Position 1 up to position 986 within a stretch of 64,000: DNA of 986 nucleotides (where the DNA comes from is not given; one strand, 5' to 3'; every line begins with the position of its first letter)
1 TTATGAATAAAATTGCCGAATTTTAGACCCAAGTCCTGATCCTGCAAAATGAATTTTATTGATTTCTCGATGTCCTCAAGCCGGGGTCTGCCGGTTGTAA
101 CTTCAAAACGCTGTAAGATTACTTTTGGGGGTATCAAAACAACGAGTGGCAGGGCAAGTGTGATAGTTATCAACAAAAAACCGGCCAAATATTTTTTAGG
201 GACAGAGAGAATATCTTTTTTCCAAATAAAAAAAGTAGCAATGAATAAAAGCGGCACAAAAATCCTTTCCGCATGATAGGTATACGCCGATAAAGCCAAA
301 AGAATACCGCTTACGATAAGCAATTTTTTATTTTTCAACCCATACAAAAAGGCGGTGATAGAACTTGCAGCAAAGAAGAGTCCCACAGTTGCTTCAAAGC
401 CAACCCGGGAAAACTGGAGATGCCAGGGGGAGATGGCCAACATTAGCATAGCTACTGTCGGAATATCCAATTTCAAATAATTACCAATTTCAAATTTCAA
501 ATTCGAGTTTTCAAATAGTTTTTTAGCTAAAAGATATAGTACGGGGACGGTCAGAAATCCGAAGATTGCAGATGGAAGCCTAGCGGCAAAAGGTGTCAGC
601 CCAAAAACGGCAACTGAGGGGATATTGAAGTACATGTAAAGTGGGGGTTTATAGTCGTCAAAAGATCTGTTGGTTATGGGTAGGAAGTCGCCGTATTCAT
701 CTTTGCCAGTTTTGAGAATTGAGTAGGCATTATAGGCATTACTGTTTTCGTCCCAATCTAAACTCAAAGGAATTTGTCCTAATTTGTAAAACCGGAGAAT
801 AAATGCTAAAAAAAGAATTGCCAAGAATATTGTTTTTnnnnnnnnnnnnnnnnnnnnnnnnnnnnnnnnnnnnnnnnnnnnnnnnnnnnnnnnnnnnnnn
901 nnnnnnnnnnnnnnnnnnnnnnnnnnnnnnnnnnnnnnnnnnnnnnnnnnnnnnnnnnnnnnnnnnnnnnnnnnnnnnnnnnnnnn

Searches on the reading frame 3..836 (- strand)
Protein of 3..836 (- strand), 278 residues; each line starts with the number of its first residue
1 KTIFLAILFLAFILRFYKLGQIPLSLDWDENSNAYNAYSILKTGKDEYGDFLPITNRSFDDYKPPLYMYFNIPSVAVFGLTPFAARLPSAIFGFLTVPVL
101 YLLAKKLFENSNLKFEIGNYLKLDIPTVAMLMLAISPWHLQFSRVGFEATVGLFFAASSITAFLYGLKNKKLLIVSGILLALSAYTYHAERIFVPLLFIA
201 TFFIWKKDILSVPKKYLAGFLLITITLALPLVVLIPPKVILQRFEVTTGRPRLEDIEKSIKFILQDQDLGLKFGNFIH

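Call 52: find_homologous_proteins(query=window:3-836:-, max_evalue=1e-10)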
Query seq(278 aa) (278 aa): 346 proteins with E <= 1e-10 among 3158 candidates; the best 120 are listed.
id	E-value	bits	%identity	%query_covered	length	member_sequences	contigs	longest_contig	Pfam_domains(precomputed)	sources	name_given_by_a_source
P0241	2.2e-143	495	82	100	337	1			PF13231.13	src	-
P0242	1.0e-116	407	75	90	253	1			PF02366.25,PF13231.13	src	-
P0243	1.5e-102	361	73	81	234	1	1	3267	PF13231.13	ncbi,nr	ncbi:glycosyltransferase family 39 protein, partial [Candidatus Woesebacteria bacterium]|nr:glycosyl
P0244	5.3e-88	313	74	74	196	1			PF02366.25,PF13231.13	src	-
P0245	1.2e-87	312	56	100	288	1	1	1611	PF02366.25,PF13231.13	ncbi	-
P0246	2.3e-87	311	61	89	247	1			PF02366.25,PF02516.21,PF13231.13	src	-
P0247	4.0e-86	307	75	66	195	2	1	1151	PF02366.25,PF13231.13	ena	-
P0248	2.6e-85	304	57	93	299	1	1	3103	PF02366.25,PF02516.21,PF13231.13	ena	-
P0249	2.5e-83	298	72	69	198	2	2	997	PF02366.25,PF13231.13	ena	-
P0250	1.1e-74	269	53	89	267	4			PF13231.13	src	-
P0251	2.1e-74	268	62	78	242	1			PF13231.13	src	-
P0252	1.3e-72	263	49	100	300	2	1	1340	PF02366.25,PF13231.13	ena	-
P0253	4.4e-72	261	52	88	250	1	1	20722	PF02366.25,PF13231.13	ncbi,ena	-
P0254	5.8e-72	260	75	60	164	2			PF02366.25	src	-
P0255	6.3e-71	257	84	53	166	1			PF13231.13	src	-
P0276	3.7e-55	205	54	76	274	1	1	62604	PF02366.25,PF13231.13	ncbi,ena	-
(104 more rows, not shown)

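Call 77: find_encoding_contigs(protein=P0276, flank=1500, max_places=1)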
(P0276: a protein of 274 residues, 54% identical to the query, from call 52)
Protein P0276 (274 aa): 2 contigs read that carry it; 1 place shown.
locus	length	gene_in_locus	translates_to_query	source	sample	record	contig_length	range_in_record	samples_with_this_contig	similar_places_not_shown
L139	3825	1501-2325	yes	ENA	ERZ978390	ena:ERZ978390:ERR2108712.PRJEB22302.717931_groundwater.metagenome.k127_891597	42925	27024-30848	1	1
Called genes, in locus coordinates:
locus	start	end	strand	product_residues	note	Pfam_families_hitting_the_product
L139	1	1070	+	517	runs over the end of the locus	PF13231:PMT_2 (faint)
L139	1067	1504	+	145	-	-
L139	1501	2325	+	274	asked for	PF02366:PMT, PF13231:PMT_2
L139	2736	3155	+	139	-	-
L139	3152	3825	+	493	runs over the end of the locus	PF13231:PMT_2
